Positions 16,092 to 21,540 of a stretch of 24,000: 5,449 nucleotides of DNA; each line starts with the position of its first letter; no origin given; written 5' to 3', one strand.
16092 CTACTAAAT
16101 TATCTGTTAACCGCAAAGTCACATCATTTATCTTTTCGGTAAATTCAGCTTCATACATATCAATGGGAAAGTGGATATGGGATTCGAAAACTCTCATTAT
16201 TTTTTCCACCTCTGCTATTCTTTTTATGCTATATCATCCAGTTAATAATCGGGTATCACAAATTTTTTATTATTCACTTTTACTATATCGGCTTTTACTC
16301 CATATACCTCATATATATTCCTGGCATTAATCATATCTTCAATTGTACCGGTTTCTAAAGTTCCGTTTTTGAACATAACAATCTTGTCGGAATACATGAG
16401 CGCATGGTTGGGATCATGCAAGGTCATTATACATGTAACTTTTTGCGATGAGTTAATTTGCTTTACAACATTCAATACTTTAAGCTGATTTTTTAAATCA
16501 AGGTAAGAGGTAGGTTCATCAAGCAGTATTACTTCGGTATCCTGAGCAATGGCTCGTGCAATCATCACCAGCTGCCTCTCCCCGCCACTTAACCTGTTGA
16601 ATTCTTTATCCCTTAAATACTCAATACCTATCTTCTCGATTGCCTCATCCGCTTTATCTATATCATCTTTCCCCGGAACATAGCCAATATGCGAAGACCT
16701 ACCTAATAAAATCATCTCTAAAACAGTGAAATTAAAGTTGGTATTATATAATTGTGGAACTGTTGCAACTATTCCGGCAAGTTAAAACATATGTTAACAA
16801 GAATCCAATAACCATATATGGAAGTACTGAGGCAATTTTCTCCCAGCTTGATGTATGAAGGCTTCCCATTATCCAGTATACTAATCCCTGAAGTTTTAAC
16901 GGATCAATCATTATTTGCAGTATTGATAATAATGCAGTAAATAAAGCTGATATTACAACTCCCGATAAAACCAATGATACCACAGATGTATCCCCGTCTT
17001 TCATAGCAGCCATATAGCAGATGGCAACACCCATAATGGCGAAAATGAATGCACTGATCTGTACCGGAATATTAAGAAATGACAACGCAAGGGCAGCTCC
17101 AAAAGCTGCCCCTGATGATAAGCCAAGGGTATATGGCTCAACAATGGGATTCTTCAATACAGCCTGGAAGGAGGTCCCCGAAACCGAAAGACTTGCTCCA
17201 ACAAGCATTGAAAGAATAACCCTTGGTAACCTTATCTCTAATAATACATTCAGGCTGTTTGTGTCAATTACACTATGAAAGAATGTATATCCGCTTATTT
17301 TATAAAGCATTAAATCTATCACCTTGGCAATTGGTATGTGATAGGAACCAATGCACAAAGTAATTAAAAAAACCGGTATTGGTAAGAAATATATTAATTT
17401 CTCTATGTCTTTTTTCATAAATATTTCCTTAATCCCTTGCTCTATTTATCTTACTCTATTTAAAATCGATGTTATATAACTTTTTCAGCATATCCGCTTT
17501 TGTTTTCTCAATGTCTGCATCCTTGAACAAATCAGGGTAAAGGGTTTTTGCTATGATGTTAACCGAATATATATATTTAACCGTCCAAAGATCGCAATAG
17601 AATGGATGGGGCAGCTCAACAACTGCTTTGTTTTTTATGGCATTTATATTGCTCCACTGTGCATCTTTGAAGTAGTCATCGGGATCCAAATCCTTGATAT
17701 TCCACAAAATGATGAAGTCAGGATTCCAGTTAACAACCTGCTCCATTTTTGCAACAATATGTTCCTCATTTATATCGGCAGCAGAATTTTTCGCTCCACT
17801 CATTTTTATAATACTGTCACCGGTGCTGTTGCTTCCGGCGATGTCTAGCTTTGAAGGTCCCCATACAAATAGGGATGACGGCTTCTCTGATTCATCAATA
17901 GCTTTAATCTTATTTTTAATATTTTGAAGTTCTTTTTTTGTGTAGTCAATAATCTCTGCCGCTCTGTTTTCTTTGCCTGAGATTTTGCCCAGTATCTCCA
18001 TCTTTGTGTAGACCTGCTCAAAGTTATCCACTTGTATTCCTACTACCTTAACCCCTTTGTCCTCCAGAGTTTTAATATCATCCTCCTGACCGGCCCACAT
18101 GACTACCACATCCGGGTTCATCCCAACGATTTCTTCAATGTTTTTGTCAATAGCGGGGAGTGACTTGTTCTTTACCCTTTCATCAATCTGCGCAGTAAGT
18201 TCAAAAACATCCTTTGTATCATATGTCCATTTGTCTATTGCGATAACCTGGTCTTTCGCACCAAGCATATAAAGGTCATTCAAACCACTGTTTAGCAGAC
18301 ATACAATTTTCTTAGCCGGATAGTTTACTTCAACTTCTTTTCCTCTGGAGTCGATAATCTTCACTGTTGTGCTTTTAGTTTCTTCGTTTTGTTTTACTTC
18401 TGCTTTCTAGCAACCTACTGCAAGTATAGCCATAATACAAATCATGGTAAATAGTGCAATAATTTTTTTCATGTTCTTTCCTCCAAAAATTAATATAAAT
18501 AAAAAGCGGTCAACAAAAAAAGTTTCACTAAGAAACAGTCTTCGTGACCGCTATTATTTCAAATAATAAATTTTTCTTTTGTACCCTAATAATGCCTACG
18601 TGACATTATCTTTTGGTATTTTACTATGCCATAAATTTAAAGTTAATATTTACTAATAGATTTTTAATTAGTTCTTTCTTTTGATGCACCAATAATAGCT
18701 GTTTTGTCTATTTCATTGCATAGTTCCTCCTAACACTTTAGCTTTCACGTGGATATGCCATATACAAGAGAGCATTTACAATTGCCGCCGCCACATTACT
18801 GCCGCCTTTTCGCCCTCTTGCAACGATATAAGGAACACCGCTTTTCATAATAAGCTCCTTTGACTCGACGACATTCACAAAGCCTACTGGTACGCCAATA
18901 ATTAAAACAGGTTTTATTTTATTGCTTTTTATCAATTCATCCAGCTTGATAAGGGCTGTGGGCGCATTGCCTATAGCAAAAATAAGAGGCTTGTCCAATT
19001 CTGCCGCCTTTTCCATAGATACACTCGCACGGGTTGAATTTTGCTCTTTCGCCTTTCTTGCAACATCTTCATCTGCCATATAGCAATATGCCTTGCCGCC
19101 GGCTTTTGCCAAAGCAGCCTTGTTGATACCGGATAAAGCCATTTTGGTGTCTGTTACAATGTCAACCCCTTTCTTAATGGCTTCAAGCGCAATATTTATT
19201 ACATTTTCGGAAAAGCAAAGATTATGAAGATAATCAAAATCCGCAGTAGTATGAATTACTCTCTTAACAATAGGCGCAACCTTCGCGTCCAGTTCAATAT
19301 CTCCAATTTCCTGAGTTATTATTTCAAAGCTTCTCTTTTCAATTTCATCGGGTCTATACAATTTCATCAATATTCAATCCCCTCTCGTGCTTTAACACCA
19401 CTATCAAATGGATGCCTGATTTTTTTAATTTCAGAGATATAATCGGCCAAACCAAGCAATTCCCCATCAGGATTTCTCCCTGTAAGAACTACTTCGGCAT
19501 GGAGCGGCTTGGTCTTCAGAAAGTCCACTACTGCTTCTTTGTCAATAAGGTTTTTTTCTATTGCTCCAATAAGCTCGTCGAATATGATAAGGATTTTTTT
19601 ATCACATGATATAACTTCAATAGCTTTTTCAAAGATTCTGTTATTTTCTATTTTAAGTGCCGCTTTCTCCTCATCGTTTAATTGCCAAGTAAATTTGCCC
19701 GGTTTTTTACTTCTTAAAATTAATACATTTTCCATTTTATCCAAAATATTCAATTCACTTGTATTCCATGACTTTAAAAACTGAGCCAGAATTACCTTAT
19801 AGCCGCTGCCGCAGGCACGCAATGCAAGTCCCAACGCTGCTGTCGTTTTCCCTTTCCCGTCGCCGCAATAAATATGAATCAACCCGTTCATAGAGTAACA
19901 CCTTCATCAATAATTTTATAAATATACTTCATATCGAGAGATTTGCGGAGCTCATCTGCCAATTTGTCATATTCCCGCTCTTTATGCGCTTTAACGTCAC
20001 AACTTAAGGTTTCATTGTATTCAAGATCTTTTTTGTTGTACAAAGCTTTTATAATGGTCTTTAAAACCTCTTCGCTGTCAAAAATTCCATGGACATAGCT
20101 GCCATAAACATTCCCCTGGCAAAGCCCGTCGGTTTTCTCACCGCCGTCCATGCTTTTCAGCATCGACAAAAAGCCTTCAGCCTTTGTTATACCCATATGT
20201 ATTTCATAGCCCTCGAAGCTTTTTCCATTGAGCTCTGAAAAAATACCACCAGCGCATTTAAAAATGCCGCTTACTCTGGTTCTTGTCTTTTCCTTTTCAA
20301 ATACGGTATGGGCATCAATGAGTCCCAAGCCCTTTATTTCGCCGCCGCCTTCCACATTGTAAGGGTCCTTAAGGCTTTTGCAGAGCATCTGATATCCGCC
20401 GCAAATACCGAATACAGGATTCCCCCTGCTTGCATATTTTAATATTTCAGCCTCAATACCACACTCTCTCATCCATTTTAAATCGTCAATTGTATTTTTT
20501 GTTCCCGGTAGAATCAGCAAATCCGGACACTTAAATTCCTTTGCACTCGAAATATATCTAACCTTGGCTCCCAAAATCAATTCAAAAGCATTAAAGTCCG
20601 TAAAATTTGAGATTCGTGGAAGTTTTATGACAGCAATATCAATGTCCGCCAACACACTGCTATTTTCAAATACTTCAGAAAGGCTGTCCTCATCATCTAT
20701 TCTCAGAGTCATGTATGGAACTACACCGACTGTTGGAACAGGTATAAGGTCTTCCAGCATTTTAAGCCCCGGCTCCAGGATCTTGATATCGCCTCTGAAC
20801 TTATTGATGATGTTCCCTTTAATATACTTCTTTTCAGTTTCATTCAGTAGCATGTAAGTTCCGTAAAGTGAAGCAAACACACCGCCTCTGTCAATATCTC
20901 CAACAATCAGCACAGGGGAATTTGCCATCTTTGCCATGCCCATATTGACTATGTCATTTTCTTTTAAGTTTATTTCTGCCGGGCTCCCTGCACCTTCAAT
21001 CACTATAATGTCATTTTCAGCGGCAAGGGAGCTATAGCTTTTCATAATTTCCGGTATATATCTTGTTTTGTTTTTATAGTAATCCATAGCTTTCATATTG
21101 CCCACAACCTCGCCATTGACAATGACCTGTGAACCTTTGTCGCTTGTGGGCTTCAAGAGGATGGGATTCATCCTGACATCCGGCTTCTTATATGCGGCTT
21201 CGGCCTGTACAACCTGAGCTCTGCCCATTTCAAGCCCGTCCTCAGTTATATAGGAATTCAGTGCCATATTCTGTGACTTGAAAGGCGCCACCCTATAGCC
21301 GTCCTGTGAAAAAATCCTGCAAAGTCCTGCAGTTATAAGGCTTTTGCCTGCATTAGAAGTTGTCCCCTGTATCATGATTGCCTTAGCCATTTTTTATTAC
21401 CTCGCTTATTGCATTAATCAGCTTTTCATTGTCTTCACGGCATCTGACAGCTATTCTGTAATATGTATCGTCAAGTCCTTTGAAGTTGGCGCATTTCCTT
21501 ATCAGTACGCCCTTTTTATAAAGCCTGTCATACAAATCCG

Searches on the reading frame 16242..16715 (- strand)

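Call 17: search_protein_families(library=ncbifam, proteins=[window:16242-16715:-], max_evalue=0.00001)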
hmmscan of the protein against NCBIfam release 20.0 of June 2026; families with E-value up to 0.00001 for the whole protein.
window:16242-16715:- (157 aa): 170 families (the best 25 are shown)
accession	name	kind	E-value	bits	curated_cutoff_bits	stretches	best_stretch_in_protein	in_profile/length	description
TIGR03873.1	F420-0_ABC_ATP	hypoth_equivalog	2.1e-34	119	372.4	1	2-146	96-242/256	putative F420-0 ABC transporter ATP-binding protein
NF010068.0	PRK13548.1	equivalog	9.5e-33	113.4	261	1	4-151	102-253/261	heme ABC transporter ATP-binding protein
NF008409.0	PRK11231.1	equivalog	3.3e-31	108.6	375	1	5-146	100-243/255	Fe(3+) dicitrate ABC transporter ATP-binding protein FecE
NF007082.0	PRK09536.1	equivalog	3.4e-29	102.1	537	1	2-142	98-240/402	corrinoid ABC transporter ATPase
NF052485.1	sider_ATP_EitC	equivalog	2.1e-27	96.2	485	1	4-145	99-239/251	siderophore ABC transporter ATP-binding protein EitC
TIGR02315.1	ABC_phnC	equivalog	3.1e-27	95.6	266.1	1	16-138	120-242/243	phosphonate ABC transporter ATP-binding protein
NF007863.0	PRK10575.1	equivalog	8.5e-27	94.1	433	1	15-145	121-252/265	Fe3+-hydroxamate ABC transporter ATP-binding protein FhuC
TIGR03771.1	anch_rpt_ABC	equivalog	4.2e-23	82.2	268.8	1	2-143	72-214/223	anchored repeat-type ABC transporter ATP-binding subunit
TIGR04520.1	ECF_ATPase_1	equivalog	4.5e-23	82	315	1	20-138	115-233/269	energy-coupling factor transporter ATPase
NF007606.0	PRK10253.1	equivalog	8.2e-23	81.2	497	1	16-146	118-249/266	iron-enterobactin ABC transporter ATP-binding protein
NF043075.1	MMSYN1_0197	equivalog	5.7e-22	78.1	550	1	21-131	112-223/341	spermidine/putrescine ABC transporter ATP-binding protein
NF040873.1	AztA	equivalog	1.5e-21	76.8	220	1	14-110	92-187/191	zinc ABC transporter ATP-binding protein AztA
NF053840.1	MnTportMntADein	equivalog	1.6e-21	76.9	400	1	3-137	93-228/240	manganese ABC transporter ATP-binding protein MntA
NF010067.0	PRK13547.1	equivalog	5.4e-21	75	374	1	2-149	104-263/272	heme ABC transporter ATP-binding protein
TIGR03265.1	PhnT2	equivalog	1.3e-20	74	457.7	1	20-124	113-218/353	putative 2-aminoethylphosphonate ABC transporter ATP-binding protein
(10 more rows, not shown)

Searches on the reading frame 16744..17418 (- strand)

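Call 17: search_protein_families(library=ncbifam, proteins=[window:16744-17418:-], max_evalue=0.00001)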
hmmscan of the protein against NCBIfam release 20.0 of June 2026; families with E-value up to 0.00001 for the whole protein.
window:16744-17418:- (224 aa): 16 families
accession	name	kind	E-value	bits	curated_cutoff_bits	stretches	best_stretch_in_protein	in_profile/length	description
NF007081.0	PRK09535.1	equivalog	2.8e-33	115.7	461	1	34-210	66-244/366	vitamin B12 ABC transporter permease BtuC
NF007866.0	PRK10577.1-2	equivalog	1.1e-26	93.4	554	1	58-212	56-212/666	Fe(3+)-hydroxamate ABC transporter permease FhuB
NF007872.0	PRK10577.2-3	equivalog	2.2e-24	85.8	727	1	54-213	51-215/676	Fe(3+)-hydroxamate ABC transporter permease FhuB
NF007868.0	PRK10577.1-5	equivalog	5.7e-24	84.6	943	1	62-212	61-213/666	Fe(3+)-hydroxamate ABC transporter permease FhuB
NF007871.0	PRK10577.2-2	equivalog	2.7e-23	82.4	899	1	12-213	367-560/679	Fe(3+)-hydroxamate ABC transporter permease FhuB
NF008407.0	PRK11228.1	equivalog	3.8e-23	81.9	396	1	45-213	40-213/330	iron-dicitrate ABC transporter permease FecC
TIGR03869.1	F420-0_ABCperm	hypoth_equivalog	3.9e-23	82.3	437.35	1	17-208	6-201/325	putative F420-0 ABC transporter permease subunit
NF003001.0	PRK03784.1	equivalog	4.5e-23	81.9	334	1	48-204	44-204/332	vitamin B12 ABC transporter permease BtuC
NF007299.0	PRK09777.1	equivalog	4.1e-22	78.9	406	1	52-212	40-200/318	Fe(3+) dicitrate ABC transporter permease subunit FecD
NF007873.0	PRK10577.2-4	equivalog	3.7e-21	75.5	1012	1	16-212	338-526/646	Fe(3+)-hydroxamate ABC transporter permease FhuB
NF007867.0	PRK10577.1-3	subfamily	4.7e-21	74.8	849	1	54-205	427-581/710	Fe(3+)-hydroxamate ABC transporter permease FhuB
NF007760.0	PRK10441.1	equivalog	8.8e-21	74.4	428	1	16-213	23-214/335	Fe(3+)-siderophore ABC transporter permease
NF007865.0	PRK10577.1-1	equivalog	9.2e-20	70.6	1107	1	51-212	46-208/660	Fe(3+)-hydroxamate ABC transporter permease FhuB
NF007870.0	PRK10577.2-1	equivalog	3.5e-18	65.6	1355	1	18-205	361-548/678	Fe(3+)-hydroxamate ABC transporter permease FhuB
NF007869.0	PRK10577.1-6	equivalog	1.5e-17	63.2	954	1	57-205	420-570/703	Fe(3+)-hydroxamate ABC transporter permease FhuB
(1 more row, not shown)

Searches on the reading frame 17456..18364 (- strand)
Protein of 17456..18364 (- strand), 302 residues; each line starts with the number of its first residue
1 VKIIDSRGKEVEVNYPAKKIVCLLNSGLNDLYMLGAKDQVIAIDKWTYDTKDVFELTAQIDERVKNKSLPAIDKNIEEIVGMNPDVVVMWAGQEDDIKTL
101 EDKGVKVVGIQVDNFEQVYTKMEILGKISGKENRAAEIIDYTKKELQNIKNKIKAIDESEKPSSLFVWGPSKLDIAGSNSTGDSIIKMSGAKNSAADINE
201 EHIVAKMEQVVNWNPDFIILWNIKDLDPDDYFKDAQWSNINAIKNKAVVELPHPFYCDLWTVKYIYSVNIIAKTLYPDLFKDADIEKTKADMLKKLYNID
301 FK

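Call 17: search_protein_families(library=ncbifam, proteins=[window:17456-18364:-], max_evalue=0.00001)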
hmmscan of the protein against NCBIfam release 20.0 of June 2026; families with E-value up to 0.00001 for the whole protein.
window:17456-18364:- (302 aa): 8 families
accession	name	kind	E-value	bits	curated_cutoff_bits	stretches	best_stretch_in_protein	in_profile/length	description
TIGR04281.1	peripla_PGF_1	equivalog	8.8e-31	107.3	325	1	4-291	8-280/330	PGF-CTERM-anchored ABC transporter substrate-binding protein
TIGR03659.1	IsdE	equivalog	5.6e-16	58.6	298.65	1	71-276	82-292/292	heme ABC transporter substrate-binding protein IsdE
NF002894.0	PRK03379.1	equivalog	1.9e-11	43.6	234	1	75-221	70-215/266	vitamin B12 ABC transporter substrate-binding protein BtuF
NF010649.0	PRK14048.1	equivalog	6.7e-10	38.6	374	1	1-219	32-267/374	ferrichrome/ferrioxamine B periplasmic transporter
TIGR03868.1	F420-O_ABCperi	hypoth_equivalog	3.9e-09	36.1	392.4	1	4-250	4-261/287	putative F420-0 ABC transporter substrate-binding protein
NF008501.1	PRK11411.1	subfamily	1.2e-08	34.3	320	1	75-252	93-270/303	Fe(3+) dicitrate ABC transporter substrate-binding protein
NF008200.0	PRK10957.1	equivalog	1.5e-06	27.4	205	1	53-251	95-305/330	Fe2+-enterobactin ABC transporter substrate-binding protein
NF047879.1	catechol_SstD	exception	6.4e-06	25.4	450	1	9-251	63-316/343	ferrated catecholamine ABC transporter substrate-binding lipoprotein SstD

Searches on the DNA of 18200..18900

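Call 67: search_rna_families(source=window, start=18200, end=18900, threshold=evalue, max_evalue=1)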
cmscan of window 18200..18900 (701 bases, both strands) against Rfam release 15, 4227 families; matches with E-value up to 1: 0.
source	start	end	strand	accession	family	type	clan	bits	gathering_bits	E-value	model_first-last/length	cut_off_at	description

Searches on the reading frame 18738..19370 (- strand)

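Call 17: search_protein_families(library=ncbifam, proteins=[window:18738-19370:-], max_evalue=0.00001)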
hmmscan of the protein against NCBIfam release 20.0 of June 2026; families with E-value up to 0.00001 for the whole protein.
window:18738-19370:- (210 aa): 7 families
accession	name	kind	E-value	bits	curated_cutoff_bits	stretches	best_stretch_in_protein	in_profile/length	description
NF004057.0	PRK05575.1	equivalog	5.1e-71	238.6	311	1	5-207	5-206/207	precorrin-8X methylmutase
NF006137.0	PRK08286.1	equivalog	9.1e-70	234.7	294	1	4-204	4-209/214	cobalt-precorrin-8 methylmutase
NF004620.0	PRK05954.1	equivalog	2.5e-56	190.5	264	1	8-207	6-201/205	precorrin-8X methylmutase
NF006136.0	PRK08285.1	equivalog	1.8e-47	161.8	276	1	8-201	10-204/209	precorrin-8X methylmutase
NF004901.0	PRK06264.1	equivalog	6.7e-47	160.2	261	1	9-204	12-206/212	cobalt-precorrin-8 methylmutase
NF004619.0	PRK05953.1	equivalog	3e-38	131.4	278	1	13-206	9-198/208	precorrin-8X methylmutase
NF004449.0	PRK05782.1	equivalog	2e-35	122.4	298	1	6-206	140-331/333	bifunctional sirohydrochlorin cobalt chelatase/precorrin-8X methylmutase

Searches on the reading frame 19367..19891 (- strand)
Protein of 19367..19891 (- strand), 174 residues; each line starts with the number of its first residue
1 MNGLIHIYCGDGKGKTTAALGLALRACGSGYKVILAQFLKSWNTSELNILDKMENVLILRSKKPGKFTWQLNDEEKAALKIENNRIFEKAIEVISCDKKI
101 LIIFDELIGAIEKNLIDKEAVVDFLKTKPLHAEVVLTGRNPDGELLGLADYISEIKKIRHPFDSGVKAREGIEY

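Call 17: search_protein_families(library=ncbifam, proteins=[window:19367-19891:-], max_evalue=0.00001)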
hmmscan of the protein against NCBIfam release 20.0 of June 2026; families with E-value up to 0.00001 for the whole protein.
window:19367-19891:- (174 aa): 4 families
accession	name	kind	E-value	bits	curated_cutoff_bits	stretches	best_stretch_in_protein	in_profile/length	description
NF004637.0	PRK05986.1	subfamily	2e-45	154.9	185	1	2-174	28-197/197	cob(I)yrinic acid a,c-diamide adenosyltransferase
TIGR00708.1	cobA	equivalog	5.7e-44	150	167.75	1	2-174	5-177/177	cob(I)yrinic acid a,c-diamide adenosyltransferase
NF005647.0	PRK07413.1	equivalog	2.5e-17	62.7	426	1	4-174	202-382/382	cob(I)yrinic acid a,c-diamide adenosyltransferase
NF005648.0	PRK07414.1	equivalog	3.4e-17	62.5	248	1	2-159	21-176/178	P-loop NTPase family protein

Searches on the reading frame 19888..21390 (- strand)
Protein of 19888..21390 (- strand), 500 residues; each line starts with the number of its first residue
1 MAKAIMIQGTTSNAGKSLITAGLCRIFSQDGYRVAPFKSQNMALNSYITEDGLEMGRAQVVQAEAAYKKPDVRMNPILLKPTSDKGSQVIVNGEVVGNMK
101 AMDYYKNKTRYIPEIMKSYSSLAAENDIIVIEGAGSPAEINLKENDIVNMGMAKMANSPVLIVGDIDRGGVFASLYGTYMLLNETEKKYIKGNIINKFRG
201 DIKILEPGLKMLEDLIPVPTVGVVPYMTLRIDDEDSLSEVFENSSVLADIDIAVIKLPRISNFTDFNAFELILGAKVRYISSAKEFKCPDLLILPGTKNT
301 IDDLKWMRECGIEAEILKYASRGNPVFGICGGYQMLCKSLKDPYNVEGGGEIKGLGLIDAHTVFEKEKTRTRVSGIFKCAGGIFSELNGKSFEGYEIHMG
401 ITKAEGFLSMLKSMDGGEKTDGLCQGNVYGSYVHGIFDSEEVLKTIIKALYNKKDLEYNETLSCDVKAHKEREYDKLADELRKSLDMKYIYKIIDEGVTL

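Call 17: search_protein_families(library=ncbifam, proteins=[window:19888-21390:-], max_evalue=0.00001)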
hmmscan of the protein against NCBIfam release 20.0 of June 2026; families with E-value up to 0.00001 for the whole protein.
window:19888-21390:- (500 aa): 10 families
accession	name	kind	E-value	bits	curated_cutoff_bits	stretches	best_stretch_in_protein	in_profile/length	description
NF001989.1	PRK00784.1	equivalog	4.6e-194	645.6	273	1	3-494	1-479/480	cobyric acid synthase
TIGR00313.1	cobQ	equivalog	5e-155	516.9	309.9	1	5-489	1-476/477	cobyric acid synthase CobQ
NF002204.1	PRK01077.1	equivalog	3.2e-16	59.2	254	1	312-436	301-419/420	cobyrinic acid a,c-diamide synthase CobB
TIGR00379.1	cobB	subfamily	4.8e-15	55.4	261.4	1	277-444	273-440/449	cobyrinic/hydrogenobyrinic acid a,c-diamide synthase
NF033195.1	F430_CfbB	exception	3.6e-14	52.4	560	1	262-436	259-438/451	Ni-sirohydrochlorin a,c-diamide synthase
NF004921.0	PRK06278.1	equivalog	5.7e-12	45.3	354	1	279-462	27-211/482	cobyrinic acid a,c-diamide synthase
NF045636.1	isoglutsynth_GatD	equivalog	3.8e-09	36.3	400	1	313-441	91-214/258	lipid II isoglutaminyl synthase subunit GatD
NF010608.0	PRK14004.1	equivalog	1.3e-07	31.5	216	1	279-360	28-109/210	imidazole glycerol phosphate synthase subunit HisH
TIGR01855.1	IMP_synth_hisH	equivalog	3.2e-07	30.3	105.4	1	272-360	20-102/198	imidazole glycerol phosphate synthase subunit HisH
NF004167.0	PRK05632.1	equivalog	1.1e-06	27.6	418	0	1-169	1-144/708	phosphate acetyltransferase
